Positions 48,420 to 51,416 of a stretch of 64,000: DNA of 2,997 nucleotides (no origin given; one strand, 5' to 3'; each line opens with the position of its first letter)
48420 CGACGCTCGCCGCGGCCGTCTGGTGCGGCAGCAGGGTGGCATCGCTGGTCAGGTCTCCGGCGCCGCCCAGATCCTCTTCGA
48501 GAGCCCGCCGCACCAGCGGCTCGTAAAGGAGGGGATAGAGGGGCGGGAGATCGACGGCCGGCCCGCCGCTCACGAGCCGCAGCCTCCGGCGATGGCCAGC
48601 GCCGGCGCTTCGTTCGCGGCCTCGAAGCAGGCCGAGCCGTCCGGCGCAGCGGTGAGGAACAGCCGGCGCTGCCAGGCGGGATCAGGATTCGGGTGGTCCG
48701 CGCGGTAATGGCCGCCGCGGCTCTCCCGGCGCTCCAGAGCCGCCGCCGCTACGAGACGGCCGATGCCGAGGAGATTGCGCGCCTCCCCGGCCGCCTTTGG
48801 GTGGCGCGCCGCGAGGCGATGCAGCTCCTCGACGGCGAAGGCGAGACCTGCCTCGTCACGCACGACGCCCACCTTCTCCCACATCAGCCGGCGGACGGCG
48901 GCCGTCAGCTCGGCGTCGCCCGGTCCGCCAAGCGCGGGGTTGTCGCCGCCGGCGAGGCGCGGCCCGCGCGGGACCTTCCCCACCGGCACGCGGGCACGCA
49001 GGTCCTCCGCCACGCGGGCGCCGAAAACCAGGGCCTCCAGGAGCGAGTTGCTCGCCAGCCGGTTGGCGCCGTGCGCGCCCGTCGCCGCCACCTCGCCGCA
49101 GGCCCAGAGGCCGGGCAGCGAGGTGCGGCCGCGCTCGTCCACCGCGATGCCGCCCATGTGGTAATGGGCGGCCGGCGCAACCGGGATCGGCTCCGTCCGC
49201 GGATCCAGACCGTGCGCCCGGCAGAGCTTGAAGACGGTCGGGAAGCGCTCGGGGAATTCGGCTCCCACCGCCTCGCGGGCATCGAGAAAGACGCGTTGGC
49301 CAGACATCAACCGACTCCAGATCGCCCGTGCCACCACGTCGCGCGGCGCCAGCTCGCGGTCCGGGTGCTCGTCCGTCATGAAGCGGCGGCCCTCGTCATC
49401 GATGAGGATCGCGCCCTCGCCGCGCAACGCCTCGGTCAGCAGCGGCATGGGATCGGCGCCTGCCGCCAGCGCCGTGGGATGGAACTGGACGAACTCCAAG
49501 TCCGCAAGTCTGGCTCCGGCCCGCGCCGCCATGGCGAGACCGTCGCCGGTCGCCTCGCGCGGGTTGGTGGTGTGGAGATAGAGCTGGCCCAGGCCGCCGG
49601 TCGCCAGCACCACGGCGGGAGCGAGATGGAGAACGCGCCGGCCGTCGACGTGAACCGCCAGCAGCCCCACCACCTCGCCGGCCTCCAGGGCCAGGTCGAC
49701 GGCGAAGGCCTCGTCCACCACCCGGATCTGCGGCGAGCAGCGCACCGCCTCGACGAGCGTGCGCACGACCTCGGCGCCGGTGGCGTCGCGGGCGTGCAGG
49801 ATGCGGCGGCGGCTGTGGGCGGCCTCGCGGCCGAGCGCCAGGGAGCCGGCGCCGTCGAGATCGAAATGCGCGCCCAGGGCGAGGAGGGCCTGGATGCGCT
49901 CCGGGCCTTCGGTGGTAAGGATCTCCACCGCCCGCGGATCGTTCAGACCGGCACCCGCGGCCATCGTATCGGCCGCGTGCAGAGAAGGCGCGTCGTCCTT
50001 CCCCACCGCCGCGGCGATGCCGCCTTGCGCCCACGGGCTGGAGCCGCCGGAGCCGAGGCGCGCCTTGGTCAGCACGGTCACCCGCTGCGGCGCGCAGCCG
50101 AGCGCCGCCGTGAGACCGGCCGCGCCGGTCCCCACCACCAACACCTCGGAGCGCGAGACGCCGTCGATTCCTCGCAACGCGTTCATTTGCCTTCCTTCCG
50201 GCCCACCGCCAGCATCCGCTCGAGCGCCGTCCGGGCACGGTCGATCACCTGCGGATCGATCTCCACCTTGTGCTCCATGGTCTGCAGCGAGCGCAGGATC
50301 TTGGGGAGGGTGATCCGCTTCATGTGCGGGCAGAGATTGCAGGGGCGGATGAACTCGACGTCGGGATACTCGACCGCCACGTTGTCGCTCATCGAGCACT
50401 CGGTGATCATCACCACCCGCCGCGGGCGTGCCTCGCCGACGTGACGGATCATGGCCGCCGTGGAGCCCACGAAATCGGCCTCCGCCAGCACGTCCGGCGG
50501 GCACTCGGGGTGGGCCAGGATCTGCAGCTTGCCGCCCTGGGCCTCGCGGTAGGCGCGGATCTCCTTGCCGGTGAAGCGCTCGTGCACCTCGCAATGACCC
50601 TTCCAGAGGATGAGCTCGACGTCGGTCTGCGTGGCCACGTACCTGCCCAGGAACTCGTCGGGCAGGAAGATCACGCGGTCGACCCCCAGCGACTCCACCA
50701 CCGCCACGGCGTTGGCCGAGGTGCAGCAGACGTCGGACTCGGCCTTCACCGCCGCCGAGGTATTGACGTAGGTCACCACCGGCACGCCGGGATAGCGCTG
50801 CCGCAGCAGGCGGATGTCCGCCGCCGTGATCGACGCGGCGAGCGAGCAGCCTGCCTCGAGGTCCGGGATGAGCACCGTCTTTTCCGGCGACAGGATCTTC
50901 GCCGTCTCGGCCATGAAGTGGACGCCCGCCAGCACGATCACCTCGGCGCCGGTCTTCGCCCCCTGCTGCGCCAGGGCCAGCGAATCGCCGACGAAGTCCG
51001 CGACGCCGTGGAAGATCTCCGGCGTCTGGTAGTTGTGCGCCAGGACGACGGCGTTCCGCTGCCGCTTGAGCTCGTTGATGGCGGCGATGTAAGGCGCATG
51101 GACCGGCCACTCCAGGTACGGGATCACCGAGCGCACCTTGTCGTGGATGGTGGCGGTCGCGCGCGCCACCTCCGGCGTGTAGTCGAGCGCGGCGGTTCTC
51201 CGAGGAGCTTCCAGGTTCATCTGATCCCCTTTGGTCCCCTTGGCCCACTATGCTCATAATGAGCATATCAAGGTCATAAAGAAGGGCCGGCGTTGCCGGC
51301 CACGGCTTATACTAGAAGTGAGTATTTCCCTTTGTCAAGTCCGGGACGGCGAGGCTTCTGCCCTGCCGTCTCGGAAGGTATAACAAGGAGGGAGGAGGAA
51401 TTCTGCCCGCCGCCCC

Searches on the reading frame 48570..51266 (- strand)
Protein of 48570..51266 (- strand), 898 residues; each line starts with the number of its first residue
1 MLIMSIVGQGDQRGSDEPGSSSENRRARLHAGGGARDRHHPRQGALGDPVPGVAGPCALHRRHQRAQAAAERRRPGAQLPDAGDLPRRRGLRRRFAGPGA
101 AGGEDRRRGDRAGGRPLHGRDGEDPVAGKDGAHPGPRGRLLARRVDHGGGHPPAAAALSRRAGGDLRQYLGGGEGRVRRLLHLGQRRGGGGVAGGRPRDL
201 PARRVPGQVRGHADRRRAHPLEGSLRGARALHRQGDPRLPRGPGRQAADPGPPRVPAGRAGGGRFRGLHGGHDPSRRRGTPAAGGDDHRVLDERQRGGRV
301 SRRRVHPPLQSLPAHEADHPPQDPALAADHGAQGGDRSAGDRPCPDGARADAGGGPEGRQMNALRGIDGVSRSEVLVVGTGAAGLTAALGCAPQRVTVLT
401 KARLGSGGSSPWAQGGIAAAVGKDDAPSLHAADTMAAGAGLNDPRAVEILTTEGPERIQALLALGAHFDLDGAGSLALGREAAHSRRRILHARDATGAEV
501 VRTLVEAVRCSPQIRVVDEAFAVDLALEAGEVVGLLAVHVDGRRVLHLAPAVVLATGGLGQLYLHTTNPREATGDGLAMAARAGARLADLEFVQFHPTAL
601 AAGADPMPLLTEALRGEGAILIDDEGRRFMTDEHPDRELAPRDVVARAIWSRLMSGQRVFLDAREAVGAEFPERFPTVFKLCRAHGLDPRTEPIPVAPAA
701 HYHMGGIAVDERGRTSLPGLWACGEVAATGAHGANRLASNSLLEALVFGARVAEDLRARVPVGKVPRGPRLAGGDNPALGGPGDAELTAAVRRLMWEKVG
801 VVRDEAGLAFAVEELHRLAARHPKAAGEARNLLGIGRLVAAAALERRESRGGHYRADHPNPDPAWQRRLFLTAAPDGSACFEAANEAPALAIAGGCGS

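Call 40: search_protein_families(library=pfam, proteins=[window:48570-51266:-], max_evalue=0.001)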
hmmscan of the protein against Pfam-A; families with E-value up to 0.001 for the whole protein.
window:48570-51266:- (898 aa): 4 families
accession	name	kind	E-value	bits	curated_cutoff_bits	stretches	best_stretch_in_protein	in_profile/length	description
PF00890.30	FAD_binding_2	-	1.4e-86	291.7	20.4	1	375-742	2-414/414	FAD binding domain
PF02910.25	Succ_DH_flav_C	-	2.1e-14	54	20.8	1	791-865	4-94/130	Fumarate reductase flavoprotein C-term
PF07992.20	Pyr_redox_2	-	1.6e-07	31.5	26.1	1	684-732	234-278/291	Pyridine nucleotide-disulphide oxidoreductase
PF03486.20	HI0933_like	-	0.00092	19.2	50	0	374-399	2-29/244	HI0933-like protein Rossmann domain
